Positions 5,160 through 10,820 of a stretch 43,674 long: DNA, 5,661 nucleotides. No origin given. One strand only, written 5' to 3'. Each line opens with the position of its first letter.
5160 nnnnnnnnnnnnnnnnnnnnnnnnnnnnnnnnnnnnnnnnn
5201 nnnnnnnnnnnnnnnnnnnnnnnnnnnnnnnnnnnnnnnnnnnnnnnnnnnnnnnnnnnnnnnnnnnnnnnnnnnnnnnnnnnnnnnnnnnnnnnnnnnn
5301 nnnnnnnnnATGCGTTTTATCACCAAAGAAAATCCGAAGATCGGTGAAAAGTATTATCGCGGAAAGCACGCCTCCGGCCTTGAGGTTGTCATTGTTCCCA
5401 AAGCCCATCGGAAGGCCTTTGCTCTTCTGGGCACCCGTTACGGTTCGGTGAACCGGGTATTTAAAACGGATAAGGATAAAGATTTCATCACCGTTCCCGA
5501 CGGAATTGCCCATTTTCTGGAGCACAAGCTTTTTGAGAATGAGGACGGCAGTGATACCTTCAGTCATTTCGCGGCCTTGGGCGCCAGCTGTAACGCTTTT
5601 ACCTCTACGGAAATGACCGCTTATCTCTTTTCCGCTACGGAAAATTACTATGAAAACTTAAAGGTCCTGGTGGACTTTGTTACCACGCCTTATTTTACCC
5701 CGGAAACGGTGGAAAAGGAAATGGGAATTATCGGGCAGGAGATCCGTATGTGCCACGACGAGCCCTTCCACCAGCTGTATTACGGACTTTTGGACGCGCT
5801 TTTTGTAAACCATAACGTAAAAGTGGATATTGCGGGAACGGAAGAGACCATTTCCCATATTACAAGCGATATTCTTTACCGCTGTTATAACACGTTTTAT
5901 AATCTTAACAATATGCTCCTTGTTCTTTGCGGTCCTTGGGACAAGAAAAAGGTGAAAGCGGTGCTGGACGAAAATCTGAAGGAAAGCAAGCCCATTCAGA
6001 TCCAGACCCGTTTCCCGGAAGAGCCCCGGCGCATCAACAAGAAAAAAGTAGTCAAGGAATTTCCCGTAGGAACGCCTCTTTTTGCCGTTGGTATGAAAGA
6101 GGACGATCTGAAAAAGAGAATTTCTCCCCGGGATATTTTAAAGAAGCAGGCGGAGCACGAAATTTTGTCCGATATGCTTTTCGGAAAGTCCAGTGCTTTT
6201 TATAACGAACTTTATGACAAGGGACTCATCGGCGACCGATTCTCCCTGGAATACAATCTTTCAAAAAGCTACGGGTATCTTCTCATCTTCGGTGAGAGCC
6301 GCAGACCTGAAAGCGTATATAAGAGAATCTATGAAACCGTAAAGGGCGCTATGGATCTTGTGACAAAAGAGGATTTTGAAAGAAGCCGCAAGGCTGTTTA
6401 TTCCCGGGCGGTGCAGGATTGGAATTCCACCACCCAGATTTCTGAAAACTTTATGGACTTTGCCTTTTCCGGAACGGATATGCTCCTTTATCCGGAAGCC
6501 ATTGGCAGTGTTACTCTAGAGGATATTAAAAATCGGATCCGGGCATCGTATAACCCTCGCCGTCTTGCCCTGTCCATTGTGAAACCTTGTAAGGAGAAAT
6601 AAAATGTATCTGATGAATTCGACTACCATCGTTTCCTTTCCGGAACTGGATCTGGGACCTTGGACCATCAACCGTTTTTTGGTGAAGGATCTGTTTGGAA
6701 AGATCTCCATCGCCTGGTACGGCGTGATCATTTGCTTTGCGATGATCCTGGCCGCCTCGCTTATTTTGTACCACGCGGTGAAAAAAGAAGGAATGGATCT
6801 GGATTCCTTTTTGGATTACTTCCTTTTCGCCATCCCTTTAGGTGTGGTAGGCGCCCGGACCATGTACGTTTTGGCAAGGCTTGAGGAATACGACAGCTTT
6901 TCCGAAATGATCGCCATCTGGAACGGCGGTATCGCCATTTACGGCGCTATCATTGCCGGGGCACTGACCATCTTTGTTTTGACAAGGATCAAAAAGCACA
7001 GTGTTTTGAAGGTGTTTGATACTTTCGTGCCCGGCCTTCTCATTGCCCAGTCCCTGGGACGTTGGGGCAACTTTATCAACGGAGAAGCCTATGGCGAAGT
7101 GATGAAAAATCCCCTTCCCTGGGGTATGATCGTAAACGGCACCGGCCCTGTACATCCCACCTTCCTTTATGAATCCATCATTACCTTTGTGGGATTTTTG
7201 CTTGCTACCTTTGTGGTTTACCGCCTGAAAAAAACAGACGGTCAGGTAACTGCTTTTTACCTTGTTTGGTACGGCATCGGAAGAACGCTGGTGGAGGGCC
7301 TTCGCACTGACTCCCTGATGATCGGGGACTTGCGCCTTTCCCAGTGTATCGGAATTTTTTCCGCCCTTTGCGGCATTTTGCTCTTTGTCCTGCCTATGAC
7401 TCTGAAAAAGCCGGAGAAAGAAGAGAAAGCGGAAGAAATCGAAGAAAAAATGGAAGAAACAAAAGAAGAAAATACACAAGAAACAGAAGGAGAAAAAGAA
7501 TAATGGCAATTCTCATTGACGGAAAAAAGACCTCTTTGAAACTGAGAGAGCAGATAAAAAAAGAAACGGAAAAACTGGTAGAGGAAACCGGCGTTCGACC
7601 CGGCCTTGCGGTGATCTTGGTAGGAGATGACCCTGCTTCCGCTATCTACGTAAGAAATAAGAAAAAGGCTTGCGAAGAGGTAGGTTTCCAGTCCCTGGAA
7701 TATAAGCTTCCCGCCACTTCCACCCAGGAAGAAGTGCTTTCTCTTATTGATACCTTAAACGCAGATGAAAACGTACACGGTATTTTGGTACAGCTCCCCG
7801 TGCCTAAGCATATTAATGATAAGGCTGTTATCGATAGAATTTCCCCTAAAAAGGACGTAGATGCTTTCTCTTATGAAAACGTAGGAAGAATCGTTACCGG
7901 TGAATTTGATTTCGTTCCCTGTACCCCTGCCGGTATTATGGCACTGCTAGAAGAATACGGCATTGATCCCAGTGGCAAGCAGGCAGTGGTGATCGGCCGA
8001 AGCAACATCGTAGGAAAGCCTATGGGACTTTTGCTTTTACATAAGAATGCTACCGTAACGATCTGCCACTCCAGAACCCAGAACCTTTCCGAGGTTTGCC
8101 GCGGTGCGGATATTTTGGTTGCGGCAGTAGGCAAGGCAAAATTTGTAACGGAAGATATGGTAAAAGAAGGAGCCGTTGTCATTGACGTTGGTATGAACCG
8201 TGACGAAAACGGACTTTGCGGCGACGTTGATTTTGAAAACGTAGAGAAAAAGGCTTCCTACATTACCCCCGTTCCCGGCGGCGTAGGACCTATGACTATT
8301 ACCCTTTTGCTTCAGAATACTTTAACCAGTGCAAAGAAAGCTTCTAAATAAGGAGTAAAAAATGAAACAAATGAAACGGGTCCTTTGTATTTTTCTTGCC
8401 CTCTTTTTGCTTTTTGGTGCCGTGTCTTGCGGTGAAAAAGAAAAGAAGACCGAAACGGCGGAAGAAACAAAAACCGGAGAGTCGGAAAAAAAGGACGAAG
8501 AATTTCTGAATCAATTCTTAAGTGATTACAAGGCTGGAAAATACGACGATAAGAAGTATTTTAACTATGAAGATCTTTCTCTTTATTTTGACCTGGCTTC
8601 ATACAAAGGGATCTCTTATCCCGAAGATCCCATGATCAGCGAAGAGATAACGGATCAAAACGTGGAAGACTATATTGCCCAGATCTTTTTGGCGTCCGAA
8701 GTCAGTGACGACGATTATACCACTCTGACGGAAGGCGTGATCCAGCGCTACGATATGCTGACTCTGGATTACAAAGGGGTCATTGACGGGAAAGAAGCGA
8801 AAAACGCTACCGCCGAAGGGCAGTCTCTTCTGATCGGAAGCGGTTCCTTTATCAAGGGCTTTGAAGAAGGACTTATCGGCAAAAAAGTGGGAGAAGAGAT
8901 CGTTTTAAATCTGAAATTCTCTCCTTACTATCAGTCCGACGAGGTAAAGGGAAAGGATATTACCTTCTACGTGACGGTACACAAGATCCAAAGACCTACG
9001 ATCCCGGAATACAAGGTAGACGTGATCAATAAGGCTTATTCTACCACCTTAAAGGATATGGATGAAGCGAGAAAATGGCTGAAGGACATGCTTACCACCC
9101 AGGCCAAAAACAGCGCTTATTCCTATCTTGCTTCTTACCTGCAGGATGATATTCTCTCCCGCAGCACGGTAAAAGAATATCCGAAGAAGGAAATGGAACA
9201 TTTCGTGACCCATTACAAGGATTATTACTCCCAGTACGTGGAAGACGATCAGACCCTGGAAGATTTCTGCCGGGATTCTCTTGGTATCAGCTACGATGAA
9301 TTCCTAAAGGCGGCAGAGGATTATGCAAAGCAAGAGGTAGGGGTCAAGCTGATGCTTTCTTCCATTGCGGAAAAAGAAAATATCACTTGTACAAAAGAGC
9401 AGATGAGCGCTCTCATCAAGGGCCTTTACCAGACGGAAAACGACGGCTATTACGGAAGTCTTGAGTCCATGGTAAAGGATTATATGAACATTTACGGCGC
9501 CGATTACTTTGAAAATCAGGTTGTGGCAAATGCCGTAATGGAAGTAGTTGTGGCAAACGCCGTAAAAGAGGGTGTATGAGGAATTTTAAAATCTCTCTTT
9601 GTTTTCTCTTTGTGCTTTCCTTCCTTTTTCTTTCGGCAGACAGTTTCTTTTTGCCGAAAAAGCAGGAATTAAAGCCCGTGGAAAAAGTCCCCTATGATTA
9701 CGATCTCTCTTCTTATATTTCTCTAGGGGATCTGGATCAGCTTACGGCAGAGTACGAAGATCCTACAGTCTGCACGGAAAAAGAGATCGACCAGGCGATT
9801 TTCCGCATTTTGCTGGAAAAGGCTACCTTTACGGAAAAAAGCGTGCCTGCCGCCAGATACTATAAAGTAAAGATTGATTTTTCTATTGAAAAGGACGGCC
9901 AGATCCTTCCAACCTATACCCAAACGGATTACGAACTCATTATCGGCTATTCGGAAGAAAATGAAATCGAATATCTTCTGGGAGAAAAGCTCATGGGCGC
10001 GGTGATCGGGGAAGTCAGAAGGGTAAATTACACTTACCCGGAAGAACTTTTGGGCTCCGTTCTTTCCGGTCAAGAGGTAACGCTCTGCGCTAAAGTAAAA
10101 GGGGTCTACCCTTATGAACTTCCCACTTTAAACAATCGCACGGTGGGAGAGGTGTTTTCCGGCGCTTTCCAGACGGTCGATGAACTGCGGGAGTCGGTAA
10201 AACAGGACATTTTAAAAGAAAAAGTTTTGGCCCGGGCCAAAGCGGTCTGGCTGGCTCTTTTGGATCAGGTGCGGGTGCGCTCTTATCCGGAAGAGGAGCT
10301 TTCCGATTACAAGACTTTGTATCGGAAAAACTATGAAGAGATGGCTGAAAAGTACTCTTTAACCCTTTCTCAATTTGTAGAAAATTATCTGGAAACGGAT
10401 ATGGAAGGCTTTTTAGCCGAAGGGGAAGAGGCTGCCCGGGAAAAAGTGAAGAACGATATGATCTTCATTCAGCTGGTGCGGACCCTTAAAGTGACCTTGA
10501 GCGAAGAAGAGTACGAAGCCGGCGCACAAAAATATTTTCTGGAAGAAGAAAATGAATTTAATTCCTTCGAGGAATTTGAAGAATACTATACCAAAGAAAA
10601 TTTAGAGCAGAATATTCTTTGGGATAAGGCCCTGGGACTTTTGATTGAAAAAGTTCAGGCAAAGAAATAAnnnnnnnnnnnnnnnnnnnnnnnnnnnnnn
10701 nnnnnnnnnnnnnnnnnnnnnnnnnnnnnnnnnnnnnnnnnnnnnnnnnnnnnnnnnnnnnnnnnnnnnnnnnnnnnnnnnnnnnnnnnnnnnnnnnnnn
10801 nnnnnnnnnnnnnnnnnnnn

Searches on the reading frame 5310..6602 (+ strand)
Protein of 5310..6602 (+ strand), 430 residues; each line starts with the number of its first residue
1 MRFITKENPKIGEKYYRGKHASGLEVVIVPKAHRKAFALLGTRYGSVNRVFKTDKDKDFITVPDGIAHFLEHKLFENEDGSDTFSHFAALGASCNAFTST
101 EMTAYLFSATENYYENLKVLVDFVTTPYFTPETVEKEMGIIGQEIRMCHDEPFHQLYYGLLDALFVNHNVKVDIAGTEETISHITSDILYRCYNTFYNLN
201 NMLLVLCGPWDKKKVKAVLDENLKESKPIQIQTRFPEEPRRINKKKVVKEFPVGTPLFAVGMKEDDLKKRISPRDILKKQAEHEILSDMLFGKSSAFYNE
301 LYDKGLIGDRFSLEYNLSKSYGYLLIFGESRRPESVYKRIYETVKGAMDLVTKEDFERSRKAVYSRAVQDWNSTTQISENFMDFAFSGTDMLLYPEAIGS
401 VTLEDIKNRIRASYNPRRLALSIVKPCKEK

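Call 25: search_protein_families(library=pfam, proteins=[window:5310-6602:+], max_evalue=0.001)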
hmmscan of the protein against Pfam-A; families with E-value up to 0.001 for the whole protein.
window:5310-6602:+ (430 aa): 2 families
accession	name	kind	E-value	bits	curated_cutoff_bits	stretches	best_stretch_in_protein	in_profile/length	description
PF05193.26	Peptidase_M16_C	-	1.7e-17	64.3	23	1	184-362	2-180/181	Peptidase M16 inactive domain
PF00675.25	Peptidase_M16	-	1.5e-15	57.8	22.3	1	65-177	32-148/149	Insulinase (Peptidase family M16)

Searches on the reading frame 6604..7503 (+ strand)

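Call 25: search_protein_families(library=pfam, proteins=[window:6604-7503:+], max_evalue=0.001)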
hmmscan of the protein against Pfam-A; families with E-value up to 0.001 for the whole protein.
window:6604-7503:+ (299 aa): 1 family
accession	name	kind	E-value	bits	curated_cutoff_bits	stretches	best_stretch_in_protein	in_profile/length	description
PF01790.23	LGT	-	1.2e-66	224.9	24.9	1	30-262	6-239/240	Prolipoprotein diacylglyceryl transferase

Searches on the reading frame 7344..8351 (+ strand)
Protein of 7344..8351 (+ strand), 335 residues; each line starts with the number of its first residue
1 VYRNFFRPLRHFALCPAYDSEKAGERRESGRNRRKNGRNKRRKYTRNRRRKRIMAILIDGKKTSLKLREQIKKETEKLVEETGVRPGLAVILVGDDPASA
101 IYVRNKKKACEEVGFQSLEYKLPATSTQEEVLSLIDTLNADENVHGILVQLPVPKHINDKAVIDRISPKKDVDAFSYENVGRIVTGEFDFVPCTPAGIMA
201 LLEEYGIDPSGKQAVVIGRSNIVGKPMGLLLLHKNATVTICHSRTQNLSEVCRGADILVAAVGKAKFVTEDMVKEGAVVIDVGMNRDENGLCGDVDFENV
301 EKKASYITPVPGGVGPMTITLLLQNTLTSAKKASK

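Call 25: search_protein_families(library=pfam, proteins=[window:7344-8351:+], max_evalue=0.001)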
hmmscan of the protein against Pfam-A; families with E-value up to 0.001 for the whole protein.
window:7344-8351:+ (335 aa): 2 families
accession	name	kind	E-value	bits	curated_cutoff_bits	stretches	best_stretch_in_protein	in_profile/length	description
PF02882.25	THF_DHG_CYH_C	-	2.1e-73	245.4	27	1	178-333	3-159/160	Tetrahydrofolate dehydrogenase/cyclohydrolase, NAD(P)-binding domain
PF00763.28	THF_DHG_CYH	-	4.8e-46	156.2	32.8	1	58-173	1-115/115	Tetrahydrofolate dehydrogenase/cyclohydrolase, catalytic domain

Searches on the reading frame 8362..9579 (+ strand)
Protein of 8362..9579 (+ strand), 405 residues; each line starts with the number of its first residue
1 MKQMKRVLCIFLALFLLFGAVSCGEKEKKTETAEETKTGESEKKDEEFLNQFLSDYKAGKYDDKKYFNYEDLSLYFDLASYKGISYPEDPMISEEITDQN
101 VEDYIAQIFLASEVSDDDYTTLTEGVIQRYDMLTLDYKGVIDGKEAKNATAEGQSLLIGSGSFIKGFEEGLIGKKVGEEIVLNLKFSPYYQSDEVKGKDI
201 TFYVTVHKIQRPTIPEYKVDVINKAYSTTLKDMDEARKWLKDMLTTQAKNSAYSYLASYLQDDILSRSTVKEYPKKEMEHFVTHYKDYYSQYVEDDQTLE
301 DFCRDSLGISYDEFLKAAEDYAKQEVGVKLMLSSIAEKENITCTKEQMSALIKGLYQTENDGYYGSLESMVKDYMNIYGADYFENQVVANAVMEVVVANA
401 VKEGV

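Call 25: search_protein_families(library=pfam, proteins=[window:8362-9579:+], max_evalue=0.001)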
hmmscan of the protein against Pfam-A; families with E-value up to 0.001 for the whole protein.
window:8362-9579:+ (405 aa): 2 families
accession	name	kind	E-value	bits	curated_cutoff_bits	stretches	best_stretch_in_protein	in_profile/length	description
PF00254.34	FKBP_C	-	1.6e-10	41.6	21.1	1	128-205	6-92/94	FKBP-type peptidyl-prolyl cis-trans isomerase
PF05698.19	Trigger_C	-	2.2e-06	28.2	22.7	1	233-396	2-160/162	Bacterial trigger factor protein (TF) C-terminus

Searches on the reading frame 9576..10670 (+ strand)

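Call 25: search_protein_families(library=pfam, proteins=[window:9576-10670:+], max_evalue=0.001)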
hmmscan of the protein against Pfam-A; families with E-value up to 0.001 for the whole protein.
window:9576-10670:+ (364 aa): 0 families

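Call 101: search_protein_families(library=phrogs, proteins=[window:9576-10670:+], max_evalue=0.001)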
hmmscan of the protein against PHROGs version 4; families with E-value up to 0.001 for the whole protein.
window:9576-10670:+ (364 aa): 1 family
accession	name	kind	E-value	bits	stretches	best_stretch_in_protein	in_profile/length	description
phrog_26774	-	unknown function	3.6e-10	40.1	1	44-316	111-374/435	-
